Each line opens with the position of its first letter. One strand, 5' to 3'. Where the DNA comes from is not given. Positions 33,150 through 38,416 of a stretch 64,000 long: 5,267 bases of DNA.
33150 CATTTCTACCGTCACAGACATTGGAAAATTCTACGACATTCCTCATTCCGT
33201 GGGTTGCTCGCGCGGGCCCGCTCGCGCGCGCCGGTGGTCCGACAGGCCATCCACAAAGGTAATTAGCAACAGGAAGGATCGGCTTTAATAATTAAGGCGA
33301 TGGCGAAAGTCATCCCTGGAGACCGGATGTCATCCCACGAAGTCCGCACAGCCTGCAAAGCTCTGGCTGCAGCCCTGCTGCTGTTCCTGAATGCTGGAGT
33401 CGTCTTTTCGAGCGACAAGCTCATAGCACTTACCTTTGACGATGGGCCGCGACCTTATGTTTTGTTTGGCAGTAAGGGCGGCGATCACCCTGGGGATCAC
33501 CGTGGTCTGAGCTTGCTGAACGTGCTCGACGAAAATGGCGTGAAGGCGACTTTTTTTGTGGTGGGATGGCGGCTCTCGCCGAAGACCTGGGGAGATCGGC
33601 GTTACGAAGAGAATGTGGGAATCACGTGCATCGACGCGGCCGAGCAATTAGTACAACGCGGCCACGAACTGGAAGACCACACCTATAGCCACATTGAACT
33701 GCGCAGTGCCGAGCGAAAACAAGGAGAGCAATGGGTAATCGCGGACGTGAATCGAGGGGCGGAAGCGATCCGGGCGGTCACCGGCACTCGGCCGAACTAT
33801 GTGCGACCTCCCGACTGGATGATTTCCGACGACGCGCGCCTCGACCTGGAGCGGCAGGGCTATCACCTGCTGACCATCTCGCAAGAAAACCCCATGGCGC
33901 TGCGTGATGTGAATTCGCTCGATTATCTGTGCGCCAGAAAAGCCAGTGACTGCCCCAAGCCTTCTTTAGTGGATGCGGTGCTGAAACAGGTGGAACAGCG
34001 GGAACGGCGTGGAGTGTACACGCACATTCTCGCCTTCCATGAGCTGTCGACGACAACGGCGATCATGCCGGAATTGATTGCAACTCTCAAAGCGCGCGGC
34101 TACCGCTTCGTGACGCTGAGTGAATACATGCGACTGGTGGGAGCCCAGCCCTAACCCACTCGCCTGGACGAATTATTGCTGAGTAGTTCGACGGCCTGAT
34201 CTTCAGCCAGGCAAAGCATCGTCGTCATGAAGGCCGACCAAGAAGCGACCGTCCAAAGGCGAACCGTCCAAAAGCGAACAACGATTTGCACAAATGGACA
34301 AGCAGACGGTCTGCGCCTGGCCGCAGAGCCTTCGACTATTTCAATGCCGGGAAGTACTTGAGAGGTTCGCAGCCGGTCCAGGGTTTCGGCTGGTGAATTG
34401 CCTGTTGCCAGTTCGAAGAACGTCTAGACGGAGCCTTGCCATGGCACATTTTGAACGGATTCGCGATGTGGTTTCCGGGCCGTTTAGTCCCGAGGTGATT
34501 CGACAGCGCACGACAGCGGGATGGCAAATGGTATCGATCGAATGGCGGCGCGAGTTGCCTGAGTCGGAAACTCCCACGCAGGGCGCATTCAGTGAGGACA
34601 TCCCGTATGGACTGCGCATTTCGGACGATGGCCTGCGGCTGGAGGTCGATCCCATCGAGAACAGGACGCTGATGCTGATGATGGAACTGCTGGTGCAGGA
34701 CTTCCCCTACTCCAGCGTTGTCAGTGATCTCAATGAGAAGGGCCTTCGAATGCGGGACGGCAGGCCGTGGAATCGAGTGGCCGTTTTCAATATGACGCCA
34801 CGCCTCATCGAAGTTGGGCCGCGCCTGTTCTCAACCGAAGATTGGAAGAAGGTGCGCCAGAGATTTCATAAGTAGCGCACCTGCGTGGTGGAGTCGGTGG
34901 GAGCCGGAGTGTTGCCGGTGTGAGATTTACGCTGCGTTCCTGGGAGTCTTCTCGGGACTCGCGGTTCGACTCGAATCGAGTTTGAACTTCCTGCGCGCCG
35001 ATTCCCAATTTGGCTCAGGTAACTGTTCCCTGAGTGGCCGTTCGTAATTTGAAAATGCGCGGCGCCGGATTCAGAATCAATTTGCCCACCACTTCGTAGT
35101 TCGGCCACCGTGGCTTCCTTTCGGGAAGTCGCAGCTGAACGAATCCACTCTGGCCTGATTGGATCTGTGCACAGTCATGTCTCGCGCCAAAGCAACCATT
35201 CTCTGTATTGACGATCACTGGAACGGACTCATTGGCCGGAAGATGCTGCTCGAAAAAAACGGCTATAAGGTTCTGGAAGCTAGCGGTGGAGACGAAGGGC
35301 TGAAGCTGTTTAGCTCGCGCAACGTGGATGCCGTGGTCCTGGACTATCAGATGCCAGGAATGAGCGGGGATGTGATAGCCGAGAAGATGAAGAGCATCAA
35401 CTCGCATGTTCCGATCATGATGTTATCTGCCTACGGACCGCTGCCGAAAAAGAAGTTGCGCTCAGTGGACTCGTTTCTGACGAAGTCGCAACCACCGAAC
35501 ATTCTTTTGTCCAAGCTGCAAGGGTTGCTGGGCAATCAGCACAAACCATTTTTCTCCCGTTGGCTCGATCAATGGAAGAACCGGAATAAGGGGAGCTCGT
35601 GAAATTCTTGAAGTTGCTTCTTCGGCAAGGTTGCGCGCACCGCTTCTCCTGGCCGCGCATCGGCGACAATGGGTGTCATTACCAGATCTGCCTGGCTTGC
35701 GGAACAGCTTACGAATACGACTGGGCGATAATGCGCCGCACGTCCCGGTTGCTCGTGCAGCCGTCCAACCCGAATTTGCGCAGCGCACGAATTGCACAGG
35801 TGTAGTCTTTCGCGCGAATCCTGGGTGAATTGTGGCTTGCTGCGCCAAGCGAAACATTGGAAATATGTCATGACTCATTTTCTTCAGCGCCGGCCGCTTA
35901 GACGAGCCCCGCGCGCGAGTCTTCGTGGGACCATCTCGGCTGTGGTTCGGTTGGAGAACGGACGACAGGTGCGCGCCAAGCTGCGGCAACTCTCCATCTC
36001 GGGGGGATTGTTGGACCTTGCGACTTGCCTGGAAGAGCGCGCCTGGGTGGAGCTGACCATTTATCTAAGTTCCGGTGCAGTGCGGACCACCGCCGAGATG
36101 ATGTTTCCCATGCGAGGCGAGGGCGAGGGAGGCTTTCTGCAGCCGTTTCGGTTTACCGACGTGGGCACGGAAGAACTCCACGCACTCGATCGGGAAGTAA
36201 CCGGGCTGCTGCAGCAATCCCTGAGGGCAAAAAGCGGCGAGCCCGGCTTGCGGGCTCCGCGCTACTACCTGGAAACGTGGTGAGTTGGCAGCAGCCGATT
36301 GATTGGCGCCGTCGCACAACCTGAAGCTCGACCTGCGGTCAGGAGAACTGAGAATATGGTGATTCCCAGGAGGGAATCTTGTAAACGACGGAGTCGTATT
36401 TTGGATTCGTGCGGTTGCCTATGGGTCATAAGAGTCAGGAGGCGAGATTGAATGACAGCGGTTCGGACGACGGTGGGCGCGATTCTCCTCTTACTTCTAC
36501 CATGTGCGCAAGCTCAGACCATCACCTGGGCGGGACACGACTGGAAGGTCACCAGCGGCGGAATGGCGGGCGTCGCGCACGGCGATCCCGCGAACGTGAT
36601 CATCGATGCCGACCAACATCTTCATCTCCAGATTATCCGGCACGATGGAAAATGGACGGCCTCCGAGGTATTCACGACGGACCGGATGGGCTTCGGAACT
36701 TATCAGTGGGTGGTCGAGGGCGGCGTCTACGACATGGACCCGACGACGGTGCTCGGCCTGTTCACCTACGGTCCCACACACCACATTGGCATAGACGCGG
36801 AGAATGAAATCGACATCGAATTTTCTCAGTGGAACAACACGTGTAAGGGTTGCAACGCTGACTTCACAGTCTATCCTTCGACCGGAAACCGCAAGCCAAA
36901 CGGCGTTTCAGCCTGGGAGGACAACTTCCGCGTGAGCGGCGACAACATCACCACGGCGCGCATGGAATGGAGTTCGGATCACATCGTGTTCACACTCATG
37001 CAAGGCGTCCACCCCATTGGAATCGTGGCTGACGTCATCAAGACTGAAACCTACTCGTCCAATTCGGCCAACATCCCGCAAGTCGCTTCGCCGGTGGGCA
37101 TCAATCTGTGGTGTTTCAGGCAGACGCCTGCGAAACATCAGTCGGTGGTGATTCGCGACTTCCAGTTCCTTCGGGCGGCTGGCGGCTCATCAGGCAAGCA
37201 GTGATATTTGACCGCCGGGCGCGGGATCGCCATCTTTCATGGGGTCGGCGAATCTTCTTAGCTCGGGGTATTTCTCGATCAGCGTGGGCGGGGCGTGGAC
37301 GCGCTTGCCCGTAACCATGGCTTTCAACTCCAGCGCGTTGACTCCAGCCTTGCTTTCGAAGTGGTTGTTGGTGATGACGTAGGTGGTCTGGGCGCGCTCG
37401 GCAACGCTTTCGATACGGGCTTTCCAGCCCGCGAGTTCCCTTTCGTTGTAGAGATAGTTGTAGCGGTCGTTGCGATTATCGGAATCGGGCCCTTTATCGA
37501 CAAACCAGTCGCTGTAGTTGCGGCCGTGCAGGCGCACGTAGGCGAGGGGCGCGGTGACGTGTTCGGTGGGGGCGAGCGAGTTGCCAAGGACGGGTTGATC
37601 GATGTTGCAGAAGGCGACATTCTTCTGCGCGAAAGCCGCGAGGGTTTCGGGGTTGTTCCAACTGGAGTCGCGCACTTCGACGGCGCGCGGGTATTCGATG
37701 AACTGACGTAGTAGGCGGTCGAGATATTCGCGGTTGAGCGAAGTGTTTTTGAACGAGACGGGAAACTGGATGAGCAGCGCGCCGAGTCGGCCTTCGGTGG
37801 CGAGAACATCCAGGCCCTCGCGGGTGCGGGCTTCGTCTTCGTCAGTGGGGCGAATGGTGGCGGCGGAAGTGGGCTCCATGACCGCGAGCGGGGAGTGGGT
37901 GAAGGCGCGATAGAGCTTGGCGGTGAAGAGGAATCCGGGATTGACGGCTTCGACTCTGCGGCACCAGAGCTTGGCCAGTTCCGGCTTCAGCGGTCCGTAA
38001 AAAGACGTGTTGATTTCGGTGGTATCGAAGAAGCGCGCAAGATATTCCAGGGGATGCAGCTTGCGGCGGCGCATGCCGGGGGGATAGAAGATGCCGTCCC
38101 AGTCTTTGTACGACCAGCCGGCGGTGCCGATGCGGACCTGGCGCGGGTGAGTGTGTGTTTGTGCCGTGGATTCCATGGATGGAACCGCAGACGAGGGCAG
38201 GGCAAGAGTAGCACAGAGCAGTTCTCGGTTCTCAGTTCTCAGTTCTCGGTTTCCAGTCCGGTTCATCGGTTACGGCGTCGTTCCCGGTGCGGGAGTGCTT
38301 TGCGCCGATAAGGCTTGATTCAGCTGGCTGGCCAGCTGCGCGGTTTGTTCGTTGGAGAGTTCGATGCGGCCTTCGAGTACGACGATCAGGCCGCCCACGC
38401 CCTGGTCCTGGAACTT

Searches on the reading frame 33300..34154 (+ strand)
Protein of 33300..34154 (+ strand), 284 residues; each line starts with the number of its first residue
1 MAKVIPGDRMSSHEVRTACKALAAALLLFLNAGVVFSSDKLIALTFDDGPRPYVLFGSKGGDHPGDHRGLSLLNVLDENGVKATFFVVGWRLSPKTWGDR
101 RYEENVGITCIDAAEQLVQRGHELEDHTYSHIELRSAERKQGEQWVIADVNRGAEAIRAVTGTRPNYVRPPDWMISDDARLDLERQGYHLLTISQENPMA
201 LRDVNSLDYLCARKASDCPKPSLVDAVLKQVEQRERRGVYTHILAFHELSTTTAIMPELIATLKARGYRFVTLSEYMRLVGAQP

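Call 24: search_protein_families(library=pfam, proteins=[window:33300-34154:+], max_evalue=0.001)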
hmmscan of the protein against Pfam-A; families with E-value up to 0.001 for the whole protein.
window:33300-34154:+ (284 aa): 2 families
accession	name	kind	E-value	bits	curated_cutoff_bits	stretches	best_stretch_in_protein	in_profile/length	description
PF01522.26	Polysacc_deac_1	-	5.4e-23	81.7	23.1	1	38-189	5-122/124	Polysaccharide deacetylase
PF10096.14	DUF2334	-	1.4e-05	25.2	26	1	73-192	22-144/203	Uncharacterized protein conserved in bacteria (DUF2334)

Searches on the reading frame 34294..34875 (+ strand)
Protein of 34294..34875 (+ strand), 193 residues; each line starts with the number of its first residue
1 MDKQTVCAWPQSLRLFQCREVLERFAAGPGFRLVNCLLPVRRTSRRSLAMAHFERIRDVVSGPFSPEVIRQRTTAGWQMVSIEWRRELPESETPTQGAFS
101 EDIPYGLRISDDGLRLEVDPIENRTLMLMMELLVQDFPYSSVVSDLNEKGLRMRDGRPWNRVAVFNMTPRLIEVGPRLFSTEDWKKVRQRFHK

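Call 24: search_protein_families(library=pfam, proteins=[window:34294-34875:+], max_evalue=0.001)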
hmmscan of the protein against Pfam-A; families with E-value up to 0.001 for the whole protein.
window:34294-34875:+ (193 aa): 1 family
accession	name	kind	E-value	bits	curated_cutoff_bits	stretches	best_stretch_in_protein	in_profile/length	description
PF07508.19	Recombinase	-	0.00072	20.2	21.1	0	122-180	3-61/102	Recombinase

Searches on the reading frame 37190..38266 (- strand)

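Call 75: search_protein_families(library=pfam, proteins=[window:37190-38266:-], max_evalue=0.0001)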
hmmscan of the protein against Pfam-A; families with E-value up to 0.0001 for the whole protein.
window:37190-38266:- (358 aa): 1 family
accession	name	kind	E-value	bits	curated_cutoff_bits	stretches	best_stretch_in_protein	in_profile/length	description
PF01904.24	DUF72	-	2.8e-52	178.4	25.3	1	61-317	1-217/217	Protein of unknown function DUF72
